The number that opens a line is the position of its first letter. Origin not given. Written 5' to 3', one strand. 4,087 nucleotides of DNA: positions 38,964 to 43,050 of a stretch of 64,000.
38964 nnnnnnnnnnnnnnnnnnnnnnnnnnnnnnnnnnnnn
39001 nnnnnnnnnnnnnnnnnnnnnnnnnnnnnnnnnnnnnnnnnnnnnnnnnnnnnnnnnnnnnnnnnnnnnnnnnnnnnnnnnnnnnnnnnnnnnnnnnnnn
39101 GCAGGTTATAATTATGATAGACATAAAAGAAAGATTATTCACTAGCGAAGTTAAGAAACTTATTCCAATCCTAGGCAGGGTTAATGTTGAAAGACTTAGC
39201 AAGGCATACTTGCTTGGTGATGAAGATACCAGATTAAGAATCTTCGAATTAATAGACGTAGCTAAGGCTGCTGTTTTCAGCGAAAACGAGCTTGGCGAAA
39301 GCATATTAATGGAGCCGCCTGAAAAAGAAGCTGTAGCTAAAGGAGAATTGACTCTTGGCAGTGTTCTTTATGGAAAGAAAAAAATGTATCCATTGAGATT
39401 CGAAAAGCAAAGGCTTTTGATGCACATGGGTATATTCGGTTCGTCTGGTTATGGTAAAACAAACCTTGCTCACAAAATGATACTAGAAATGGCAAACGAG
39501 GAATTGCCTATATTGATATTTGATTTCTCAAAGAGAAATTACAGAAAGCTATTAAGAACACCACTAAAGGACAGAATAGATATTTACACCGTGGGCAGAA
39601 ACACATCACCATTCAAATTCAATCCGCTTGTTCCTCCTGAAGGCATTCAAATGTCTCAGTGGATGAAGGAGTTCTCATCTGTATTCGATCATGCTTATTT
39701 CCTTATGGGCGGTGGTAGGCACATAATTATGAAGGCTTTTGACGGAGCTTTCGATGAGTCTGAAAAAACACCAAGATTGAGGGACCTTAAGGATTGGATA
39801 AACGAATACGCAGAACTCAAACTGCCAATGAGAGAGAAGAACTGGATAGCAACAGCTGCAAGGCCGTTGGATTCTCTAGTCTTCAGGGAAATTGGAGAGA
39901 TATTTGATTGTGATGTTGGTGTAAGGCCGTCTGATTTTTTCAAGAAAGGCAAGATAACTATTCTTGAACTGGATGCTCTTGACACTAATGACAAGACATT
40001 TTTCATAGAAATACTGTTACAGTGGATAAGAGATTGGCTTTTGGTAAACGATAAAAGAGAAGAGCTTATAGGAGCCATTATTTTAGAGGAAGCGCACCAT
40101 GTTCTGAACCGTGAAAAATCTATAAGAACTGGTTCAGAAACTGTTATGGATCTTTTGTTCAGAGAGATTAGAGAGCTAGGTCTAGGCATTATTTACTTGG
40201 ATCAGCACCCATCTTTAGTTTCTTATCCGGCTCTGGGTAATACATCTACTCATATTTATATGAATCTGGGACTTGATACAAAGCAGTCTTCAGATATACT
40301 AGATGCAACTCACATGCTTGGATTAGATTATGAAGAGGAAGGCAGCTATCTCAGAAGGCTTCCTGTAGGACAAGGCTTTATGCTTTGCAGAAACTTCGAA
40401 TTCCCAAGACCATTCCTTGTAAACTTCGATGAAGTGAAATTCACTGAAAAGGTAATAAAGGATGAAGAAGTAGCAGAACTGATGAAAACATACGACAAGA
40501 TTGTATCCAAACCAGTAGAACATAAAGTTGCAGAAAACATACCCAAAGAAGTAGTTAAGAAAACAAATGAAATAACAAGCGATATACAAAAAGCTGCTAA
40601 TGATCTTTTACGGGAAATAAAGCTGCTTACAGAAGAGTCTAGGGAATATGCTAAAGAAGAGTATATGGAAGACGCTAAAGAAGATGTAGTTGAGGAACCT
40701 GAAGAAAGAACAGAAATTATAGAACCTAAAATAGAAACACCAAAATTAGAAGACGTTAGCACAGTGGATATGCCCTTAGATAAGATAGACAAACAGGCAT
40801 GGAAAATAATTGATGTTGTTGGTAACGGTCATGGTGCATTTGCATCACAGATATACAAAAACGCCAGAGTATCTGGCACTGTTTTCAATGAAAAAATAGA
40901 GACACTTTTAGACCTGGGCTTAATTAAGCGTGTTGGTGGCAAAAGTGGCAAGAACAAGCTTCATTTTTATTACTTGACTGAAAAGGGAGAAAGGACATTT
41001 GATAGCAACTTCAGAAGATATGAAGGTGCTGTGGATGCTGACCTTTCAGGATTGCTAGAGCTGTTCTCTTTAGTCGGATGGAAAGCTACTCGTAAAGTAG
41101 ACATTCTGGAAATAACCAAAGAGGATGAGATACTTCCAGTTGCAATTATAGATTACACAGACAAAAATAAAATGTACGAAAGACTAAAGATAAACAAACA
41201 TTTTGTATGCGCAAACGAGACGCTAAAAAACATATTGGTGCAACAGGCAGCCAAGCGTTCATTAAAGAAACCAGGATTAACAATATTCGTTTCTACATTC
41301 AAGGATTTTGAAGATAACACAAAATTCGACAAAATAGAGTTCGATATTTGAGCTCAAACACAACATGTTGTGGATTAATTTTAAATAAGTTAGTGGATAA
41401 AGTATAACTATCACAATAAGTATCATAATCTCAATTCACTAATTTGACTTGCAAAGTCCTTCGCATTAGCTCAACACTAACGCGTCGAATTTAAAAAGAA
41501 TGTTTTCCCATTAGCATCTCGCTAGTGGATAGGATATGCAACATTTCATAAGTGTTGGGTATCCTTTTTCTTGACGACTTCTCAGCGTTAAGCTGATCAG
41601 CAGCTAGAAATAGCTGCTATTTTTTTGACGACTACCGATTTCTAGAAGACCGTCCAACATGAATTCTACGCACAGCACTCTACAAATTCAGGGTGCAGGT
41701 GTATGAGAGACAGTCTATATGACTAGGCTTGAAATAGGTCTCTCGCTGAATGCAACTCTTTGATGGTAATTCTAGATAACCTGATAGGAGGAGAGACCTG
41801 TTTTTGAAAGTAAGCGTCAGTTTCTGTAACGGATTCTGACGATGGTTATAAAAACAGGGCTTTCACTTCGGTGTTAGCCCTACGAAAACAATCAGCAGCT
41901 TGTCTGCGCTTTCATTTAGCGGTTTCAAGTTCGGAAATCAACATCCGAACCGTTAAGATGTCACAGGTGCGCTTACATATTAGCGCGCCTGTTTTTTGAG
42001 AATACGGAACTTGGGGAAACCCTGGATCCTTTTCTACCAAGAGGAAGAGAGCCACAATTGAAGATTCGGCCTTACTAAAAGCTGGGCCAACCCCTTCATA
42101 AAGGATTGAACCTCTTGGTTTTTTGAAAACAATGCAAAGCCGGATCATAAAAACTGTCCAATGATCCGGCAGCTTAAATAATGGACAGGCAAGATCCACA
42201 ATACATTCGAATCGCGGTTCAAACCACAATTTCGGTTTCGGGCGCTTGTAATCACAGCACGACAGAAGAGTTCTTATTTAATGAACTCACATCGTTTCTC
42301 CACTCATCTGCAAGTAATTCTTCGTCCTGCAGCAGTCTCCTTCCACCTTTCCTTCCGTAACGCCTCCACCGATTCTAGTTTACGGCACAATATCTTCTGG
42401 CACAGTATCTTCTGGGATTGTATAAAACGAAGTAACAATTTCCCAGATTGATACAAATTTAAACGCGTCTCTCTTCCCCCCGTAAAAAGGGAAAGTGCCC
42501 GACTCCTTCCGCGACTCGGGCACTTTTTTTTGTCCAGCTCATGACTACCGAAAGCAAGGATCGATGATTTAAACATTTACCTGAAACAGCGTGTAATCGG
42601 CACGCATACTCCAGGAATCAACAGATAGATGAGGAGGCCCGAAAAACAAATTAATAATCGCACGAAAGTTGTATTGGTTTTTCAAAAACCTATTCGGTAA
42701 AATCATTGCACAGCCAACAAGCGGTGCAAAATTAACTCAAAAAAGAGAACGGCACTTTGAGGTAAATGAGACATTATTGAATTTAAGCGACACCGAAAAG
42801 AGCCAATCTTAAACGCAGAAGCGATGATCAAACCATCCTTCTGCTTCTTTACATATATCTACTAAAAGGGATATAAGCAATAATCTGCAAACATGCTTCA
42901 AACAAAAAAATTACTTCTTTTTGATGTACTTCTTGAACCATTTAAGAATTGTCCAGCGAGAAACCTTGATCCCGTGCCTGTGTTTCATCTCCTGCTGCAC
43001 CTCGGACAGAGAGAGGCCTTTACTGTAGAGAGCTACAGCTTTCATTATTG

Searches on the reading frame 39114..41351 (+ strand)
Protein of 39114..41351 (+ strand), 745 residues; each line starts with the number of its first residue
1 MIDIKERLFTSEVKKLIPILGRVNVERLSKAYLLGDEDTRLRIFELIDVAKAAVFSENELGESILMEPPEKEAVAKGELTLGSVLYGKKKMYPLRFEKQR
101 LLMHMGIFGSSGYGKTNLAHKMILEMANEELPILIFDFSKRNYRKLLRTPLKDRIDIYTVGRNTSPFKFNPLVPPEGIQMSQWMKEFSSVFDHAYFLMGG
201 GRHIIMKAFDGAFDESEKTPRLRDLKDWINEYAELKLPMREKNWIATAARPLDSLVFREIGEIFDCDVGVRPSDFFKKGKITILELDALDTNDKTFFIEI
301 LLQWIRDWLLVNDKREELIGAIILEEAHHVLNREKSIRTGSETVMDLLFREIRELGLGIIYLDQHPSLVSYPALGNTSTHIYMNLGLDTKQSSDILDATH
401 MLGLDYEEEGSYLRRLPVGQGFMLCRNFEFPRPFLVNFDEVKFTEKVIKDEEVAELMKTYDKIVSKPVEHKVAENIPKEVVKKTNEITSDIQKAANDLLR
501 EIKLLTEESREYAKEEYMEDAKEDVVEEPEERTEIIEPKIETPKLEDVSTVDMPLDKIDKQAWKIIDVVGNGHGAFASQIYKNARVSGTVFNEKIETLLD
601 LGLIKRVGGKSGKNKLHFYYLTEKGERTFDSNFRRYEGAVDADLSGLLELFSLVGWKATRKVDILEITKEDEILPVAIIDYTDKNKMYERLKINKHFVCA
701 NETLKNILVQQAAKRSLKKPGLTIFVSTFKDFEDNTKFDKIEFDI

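Call 7: search_protein_families(library=pfam, proteins=[window:39114-41351:+], max_evalue=0.01)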
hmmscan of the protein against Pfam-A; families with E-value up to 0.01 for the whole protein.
window:39114-41351:+ (745 aa): 3 families
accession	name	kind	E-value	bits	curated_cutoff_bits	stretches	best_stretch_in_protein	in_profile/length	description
PF01935.23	DUF87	-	1.5e-12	48.6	23.2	1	81-301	3-216/220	Helicase HerA, central domain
PF10412.15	TrwB_AAD_bind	-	0.00016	21.1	20.5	1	96-139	9-52/387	Type IV secretion-system coupling protein DNA-binding domain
PF14947.12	HTH_45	-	0.00036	20.9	25.5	1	574-631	19-68/77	Winged helix-turn-helix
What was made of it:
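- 39114..41351 (+): HerA/FtsK-superfamily ATPase (745 aa) with a C-terminal MarR/HxlR-like winged helix (about residues 560-632) and a further alpha/beta domain. Pfam DUF87 (call 7).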

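Call 15: find_encoding_contigs(protein=window:39114-41351:+, flank=10000, max_places=10)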
Protein window:39114-41351:+ (745 aa): no gene with exactly this product is on record in the collection.

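Call 16: find_homologous_proteins(query=window:39114-41351:+)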
Query window:39114-41351:+ (745 aa): 413 proteins with E <= 0.001 among 8000 candidates; the best 120 are listed.
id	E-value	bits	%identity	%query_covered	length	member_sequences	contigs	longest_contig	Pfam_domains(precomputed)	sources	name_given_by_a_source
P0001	0.0e+0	1665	100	100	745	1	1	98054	PF01935.24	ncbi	ncbi:MAG: DUF87 domain-containing protein [Nanoarchaeota archaeon]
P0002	0.0e+0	1186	69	100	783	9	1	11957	PF01935.24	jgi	-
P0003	0.0e+0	1174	69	100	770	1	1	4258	PF01935.24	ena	-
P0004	6.0e-261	886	64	67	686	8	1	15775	PF01935.24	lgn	-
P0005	1.0e-260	885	53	100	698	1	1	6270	PF01935.24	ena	-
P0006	4.3e-258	876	53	100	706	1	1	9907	PF01935.24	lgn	-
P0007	2.1e-257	874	52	100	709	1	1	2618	PF01935.24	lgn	-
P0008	3.5e-255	867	61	69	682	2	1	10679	PF01935.24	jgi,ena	-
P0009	5.3e-255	866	52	100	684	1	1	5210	PF01935.24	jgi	jgi:DNA-binding MarR family transcriptional regulator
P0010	5.8e-255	866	54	100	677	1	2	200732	PF01935.24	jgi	jgi:DNA-binding MarR family transcriptional regulator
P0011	5.2e-254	863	52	100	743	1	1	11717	PF01935.24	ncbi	-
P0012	1.1e-252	859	53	99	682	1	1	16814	PF01935.24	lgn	-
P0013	1.3e-252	858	50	100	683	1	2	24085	PF01935.24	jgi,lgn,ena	-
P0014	1.4e-252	858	53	99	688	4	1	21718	PF13463.13,PF01935.24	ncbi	-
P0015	1.7e-252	858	66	62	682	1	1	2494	PF01935.24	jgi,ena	-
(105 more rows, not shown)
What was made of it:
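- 39114..41351 (+): 413 homologues (call 16).
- The HerA-like protein is 100% identical to one from a 'Nanoarchaeota archaeon' genome bin (call 16).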

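Call 17: find_encoding_contigs(protein=P0001, flank=10000, max_places=5)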
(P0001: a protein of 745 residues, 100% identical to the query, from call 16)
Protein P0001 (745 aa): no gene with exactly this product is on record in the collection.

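Call 18: find_encoding_contigs(protein=P0002, flank=10000, max_places=5)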
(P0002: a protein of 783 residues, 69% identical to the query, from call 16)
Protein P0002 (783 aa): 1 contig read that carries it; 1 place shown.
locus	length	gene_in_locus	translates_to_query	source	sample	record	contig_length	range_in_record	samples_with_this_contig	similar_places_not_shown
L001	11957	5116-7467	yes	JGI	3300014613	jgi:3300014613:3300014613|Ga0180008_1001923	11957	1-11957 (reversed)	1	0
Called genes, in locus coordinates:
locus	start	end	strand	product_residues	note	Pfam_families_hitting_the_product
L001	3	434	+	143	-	?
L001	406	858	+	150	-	-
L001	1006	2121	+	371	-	PF01658:Inos-1-P_synth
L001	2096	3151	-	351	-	-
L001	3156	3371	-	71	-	-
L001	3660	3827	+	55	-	-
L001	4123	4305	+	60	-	-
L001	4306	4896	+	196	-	-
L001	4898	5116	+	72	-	-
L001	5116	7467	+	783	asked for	PF01935:DUF87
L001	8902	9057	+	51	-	-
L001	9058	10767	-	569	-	PF03485:Arg_tRNA_synt_N, PF00750:tRNA-synt_1d, PF05746:DALR_1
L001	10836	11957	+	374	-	?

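Call 23: find_encoding_contigs(protein=P0004, flank=10000, max_places=3)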
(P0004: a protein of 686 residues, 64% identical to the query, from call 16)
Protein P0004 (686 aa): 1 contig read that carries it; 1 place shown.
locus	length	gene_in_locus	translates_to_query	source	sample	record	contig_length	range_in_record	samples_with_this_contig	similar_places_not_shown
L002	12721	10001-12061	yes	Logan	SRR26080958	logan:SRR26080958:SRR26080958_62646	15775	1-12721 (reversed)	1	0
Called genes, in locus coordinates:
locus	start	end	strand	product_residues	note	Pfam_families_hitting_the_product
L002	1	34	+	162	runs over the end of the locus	-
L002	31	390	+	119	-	-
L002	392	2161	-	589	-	PF13237:Fer4_10 (faint), PF00037:Fer4, PF12837:Fer4_6 (weak), PF02463:SMC_N (faint), PF00005:ABC_tran, PF13173:AAA_14 (faint), PF13304:AAA_21 (faint), PF00005:ABC_tran, +1 more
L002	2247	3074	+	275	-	-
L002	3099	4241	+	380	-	PF01926:MMR_HSR1, PF08438:YGR210-like_G4, PF02824:TGS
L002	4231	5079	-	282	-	PF13406:SLT_2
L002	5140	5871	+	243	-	PF00590:TP_methylase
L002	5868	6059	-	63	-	PF01246:Ribosomal_L24e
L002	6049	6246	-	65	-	PF01200:Ribosomal_S28e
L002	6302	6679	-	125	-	PF01248:Ribosomal_L7Ae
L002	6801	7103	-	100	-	PF03551:PadR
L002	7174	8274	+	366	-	PF01658:Inos-1-P_synth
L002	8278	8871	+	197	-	PF01066:CDP-OH_P_transf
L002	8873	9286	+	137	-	-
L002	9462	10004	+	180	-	-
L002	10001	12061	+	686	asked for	PF01935:DUF87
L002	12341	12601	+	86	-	-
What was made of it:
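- The five-gene cassette is missing in L002 (call 23).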

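Call 24: find_encoding_contigs(protein=P0003, flank=10000, max_places=3)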
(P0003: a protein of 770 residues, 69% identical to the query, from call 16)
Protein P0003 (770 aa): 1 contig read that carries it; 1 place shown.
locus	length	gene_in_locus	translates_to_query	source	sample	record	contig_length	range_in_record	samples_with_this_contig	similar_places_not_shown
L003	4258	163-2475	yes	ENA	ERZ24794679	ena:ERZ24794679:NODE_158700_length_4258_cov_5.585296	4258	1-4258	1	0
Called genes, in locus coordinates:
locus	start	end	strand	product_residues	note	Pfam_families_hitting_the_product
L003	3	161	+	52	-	?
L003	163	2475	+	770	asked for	PF01935:DUF87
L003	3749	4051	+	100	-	-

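Call 39: find_related_loci(query=A3, collection=metagenome_contigs, flank=6000)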
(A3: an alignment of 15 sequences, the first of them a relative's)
Query A3 (745 aa) in metagenome_contigs; peptide patterns used: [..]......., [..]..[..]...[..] (x = any residue, [..] = any of these).
325 stretches matched a pattern; 123 encode a relative of the query (tblastn E <= 1e-3); the best 80 are kept; 80 distinct loci.
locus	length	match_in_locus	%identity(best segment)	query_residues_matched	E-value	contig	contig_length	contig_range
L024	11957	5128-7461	69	1-745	0e+0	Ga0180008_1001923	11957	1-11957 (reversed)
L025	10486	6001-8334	69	1-745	0e+0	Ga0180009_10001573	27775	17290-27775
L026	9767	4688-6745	54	1-744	0e+0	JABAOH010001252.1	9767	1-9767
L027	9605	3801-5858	54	1-744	0e+0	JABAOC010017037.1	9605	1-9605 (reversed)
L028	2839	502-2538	51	1-743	0e+0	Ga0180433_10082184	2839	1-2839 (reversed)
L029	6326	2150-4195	50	1-743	0e+0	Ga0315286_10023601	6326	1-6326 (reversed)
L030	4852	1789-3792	51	4-744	0e+0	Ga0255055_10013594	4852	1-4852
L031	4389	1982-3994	48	1-743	0e+0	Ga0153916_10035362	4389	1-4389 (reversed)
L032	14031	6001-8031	50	10-743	0e+0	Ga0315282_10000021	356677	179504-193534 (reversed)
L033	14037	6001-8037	50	1-743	0e+0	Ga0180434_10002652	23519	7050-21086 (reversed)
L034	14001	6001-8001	49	1-744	0e+0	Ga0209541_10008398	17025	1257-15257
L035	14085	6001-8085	50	2-743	0e+0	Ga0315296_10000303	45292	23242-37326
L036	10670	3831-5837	48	1-744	0e+0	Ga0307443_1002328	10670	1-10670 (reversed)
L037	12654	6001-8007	48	1-744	0e+0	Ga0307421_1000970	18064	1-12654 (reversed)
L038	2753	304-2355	48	10-745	0e+0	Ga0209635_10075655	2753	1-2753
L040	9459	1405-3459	48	10-745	0e+0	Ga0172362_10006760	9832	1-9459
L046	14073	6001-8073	48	2-743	0e+0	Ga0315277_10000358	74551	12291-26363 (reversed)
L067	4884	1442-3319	48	10-731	0e+0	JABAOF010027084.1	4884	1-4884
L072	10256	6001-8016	61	1-743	0e+0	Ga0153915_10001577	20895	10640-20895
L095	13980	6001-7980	59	1-743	0e+0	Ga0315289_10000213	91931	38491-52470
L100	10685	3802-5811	57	1-743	0e+0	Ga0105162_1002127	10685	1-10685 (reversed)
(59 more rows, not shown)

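Call 45: search_solved_structures(query=window:39114-41351:+, max_evalue=0.01)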
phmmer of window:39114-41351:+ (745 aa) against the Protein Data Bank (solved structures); distinct sequences matched with E-value up to 0.01: 0.

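Call 46: search_protein_families(library=ncbifam, proteins=[window:39114-41351:+], max_evalue=0.01)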
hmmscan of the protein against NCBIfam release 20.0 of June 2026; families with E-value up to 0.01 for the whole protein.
window:39114-41351:+ (745 aa): 5 families
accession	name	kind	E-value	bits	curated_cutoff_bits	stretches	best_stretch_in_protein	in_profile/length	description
NF033849.1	ser_rich_anae_1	subfamily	5.3e-19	67.1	650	1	76-214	731-881/1163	serine-rich protein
NF053655.1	CedD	equivalog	8.4e-14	51.1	600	1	70-388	190-482/527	DNA-translocating ATPase CedD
NF042943.1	HerA_antiphage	equivalog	2.2e-06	26.6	800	0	280-389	395-506/566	anti-phage-associated helicase HerA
NF053610.1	Sso10a_fam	subfamily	0.00085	19.3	60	1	565-627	10-62/64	Sso10a family chromatin protein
NF045975.1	VirB4_plasma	equivalog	0.0018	16.1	590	1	100-172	513-580/894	Mbov_0397 family ICE element conjugal transfer ATPase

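Call 55: search_protein_families(library=pfam, proteins=[L040:3708-5867:+, L100:6181-8238:+, L072:8390-9163:+, L095:8282-8692:+, L046:8309-8638:+, L067:3630-4115:+, L033:12476-13687:+], max_evalue=0.001)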
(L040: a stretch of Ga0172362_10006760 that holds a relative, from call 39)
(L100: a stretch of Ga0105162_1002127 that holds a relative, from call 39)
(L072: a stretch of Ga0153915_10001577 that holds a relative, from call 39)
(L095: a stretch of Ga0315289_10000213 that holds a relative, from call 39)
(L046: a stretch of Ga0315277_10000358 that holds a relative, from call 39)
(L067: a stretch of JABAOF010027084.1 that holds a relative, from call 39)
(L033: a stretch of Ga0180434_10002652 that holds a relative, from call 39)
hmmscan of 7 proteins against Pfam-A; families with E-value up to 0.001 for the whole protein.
L040:3708-5867:+ (719 aa): 3 families
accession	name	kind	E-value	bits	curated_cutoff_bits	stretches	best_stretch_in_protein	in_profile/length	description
PF05048.19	NosD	-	3.2e-34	118.6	23.6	2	188-318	81-212/212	Periplasmic copper-binding protein (NosD)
PF13229.12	Beta_helix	-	1.1e-28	100.3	25.9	3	80-229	9-158/158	Right handed beta helix region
PF16641.10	CLIP1_ZNF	-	0.00074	19.8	25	0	99-114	2-16/17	CLIP1 zinc knuckle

L100:6181-8238:+ (685 aa): 0 families

L072:8390-9163:+ (257 aa): 1 family
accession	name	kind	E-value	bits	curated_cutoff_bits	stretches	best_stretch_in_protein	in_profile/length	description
PF12729.13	4HB_MCP_1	-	0.00083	19.4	27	1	180-255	33-108/181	Four helix bundle sensory module for signal transduction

L095:8282-8692:+ (136 aa): 1 family
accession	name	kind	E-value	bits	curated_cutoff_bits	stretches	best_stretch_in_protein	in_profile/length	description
PF00892.27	EamA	-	1.6e-18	67.7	28.2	1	3-135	2-134/135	EamA-like transporter family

L046:8309-8638:+ (109 aa): 1 family
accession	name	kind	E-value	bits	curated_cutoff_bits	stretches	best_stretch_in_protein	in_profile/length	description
PF01253.27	SUI1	-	4e-11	43.6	25.5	1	29-101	4-76/77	Translation initiation factor SUI1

L067:3630-4115:+ (161 aa): 0 families

L033:12476-13687:+ (403 aa): 1 family
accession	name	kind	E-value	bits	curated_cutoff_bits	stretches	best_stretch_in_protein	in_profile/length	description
PF01261.30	AP_endonuc_2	-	2.8e-26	93.2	31.1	1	217-387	98-248/249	Xylose isomerase-like TIM barrel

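Call 95: search_protein_families(library=pfam, proteins=[L001:3156-3371:-, L001:2096-3151:-, L025:771-1307:+, L025:1234-1731:+], max_evalue=0.01)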
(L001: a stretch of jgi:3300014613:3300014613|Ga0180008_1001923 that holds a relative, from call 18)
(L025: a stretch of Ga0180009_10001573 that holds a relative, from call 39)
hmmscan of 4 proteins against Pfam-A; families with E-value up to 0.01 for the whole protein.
L001:3156-3371:- (71 aa): 3 families
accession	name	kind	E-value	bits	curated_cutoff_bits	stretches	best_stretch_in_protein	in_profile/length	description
PF09339.16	HTH_IclR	-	0.0002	21.5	22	1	18-47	11-40/52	IclR helix-turn-helix domain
PF13412.12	HTH_24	-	0.0015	18.5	21.9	1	11-53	4-45/48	Winged helix-turn-helix DNA-binding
PF12116.14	SpoIIID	-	0.0016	18.9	27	0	28-50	22-44/82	Stage III sporulation protein D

L001:2096-3151:- (351 aa): 0 families

L025:771-1307:+ (178 aa): 0 families

L025:1234-1731:+ (165 aa): 0 families

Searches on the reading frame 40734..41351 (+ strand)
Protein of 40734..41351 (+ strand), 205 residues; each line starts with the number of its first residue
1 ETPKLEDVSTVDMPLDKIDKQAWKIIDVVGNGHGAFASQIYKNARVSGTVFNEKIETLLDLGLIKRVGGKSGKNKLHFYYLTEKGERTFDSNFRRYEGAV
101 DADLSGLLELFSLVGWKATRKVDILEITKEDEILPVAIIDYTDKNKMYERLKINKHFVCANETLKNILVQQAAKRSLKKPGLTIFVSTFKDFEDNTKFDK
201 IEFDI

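Call 65: predict_structure(alignment_id=A4)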
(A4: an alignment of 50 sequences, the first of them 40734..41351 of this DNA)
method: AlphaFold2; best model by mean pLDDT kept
length: 205 residues; sequences in the alignment: 50
mean_pLDDT: 91.8   pTM: 0.87
mean pLDDT of the five models: 91.8, 90.7, 90.5, 90.3, 90.1
residues with pLDDT >= 90: 165; 70-90: 26; 50-70: 6; < 50: 8
segments of 3 or more residues with pLDDT < 50: 4-9
pLDDT, mean of each block of 10 residues (from residue 1): 48 79 98 97 98 98 97 96 96 87 87 90 93 95 96 97 98 96 97 94 89
secondary structure, 60 per line:
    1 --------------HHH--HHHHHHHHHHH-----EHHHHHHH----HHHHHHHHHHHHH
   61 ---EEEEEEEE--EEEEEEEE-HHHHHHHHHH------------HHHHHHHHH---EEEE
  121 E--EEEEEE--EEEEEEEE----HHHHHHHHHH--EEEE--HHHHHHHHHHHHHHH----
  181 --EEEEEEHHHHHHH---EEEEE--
elements in order: H20-30 H37-43 H48-60 E64-71 E74-81 H83-92 H105-113 E117-121 E124-129 E132-139 H144-153 E156-159 H162-176 E183-188 H189-195 E199-203
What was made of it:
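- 39114..41351 (+): Model with pLDDT 92 (call 65).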

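Call 67: fold_search(model_id=the predicted structure, library=pdb)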
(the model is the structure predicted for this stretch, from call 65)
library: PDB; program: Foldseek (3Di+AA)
matches with E <= 10: 1598; with E <= 0.001: 2
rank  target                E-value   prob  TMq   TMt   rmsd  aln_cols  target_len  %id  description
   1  3df8                  5.3e-04  1.00  0.28  0.49  12.3       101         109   29  The crystal structure of a possible HxlR family transcriptional factor from Thermoplasma volcanium GSS1 (released 2008-08-05)
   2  3w6j_E                8.6e-04  1.00  0.31  0.39   3.1        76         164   18  Crystal structure of ScpAB core complex (released 2013-04-24)
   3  2fbi                  1.1e-03  1.00  0.33  0.49   2.5        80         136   22  The crystal structure of transcriptional regulator PA4135 (released 2005-12-20)
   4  3e6m_F                2.0e-03  1.00  0.33  0.45  12.4       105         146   15  The crystal structure of a MarR family transcriptional regulator from Silicibacter pomeroyi DSS. (released 2008-09-02)
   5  1zar                  2.6e-03  0.99  0.30  0.24  14.9       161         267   12  Crystal Structure of A.fulgidus Rio2 Kinase Complexed With ADP and Manganese Ions (released 2005-06-21)
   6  9ff4_A                2.7e-03  1.00  0.35  0.39  14.7       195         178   15  The structure of G.kaustophilus T-1 ScoC-17bp dsDNA complex (released 2025-06-04)
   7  3e6m_E                2.9e-03  1.00  0.31  0.42  12.1       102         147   16  The crystal structure of a MarR family transcriptional regulator from Silicibacter pomeroyi DSS. (released 2008-09-02)
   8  2nyx_B                3.1e-03  1.00  0.31  0.43  11.4       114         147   16  Crystal structure of RV1404 from Mycobacterium tuberculosis (released 2006-12-05)
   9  1r7j                  3.3e-03  1.00  0.27  0.57   3.8        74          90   24  Crystal structure of the DNA-binding protein Sso10a from Sulfolobus solfataricus (released 2004-07-20)
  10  7el3_B                3.5e-03  1.00  0.33  0.49   2.4        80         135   19  Crystal structure of HpaR-DNA complex from Acinetobacter baumannii (released 2022-01-19)
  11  1zao                  3.7e-03  0.93  0.30  0.24  16.4       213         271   11  Crystal Structure of A.fulgidus Rio2 Kinase Complexed With ATP and Manganese Ions (released 2005-06-21)
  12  6jbx_B                4.2e-03  1.00  0.32  0.44   2.6        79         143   25  Crystal structure of Streptococcus pneumoniae FabT in complex with DNA (released 2019-07-24)
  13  1lj9_B                4.7e-03  1.00  0.32  0.46   5.1        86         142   22  The crystal structure of the transcriptional regulator SlyA (released 2003-01-21)
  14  3cdh_B                5.0e-03  1.00  0.29  0.43   2.7        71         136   14  Crystal structure of the MarR family transcriptional regulator SPO1453 from Silicibacter pomeroyi DSS-3 (released 2008-03-18)
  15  3e6m_G                5.0e-03  1.00  0.32  0.44  11.9       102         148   17  The crystal structure of a MarR family transcriptional regulator from Silicibacter pomeroyi DSS. (released 2008-09-02)
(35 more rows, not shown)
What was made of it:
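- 39114..41351 (+): Foldseek matches to HxlR, MarR, SlyA, AspA and Sso10a (call 67).
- On Locally autoregulated DNA-binding ATPase (FtsK-gamma/KOPS-like or ParB/parS-like): Foldseek matches to HxlR, MarR, SlyA, PadR and AspA (calls 65, 67).
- Closest known: Motif recognition by FtsK-gamma. Same: Foldseek matches include the centromere-binding protein AspA (call 67).
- The HerA C-terminus is a confident winged helix resembling sequence-specific regulators (calls 65, 67).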

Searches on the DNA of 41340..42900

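Call 91: search_rna_families(source=window, start=41340, end=42900, threshold=evalue, max_evalue=1)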
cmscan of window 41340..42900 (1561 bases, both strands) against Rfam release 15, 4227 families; matches with E-value up to 1: 2.
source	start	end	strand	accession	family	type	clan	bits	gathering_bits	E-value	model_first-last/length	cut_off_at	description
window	41459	41626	+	RF02356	BjrC1505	Gene; sRNA;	-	22.8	50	0.12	1-140/140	no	Alphaproteobacterial sRNA BjrC1505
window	41548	41624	+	RF02394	sau-63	Gene; sRNA;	-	20.3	100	0.67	1-98/98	no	Staphylococcus sRNA sau-63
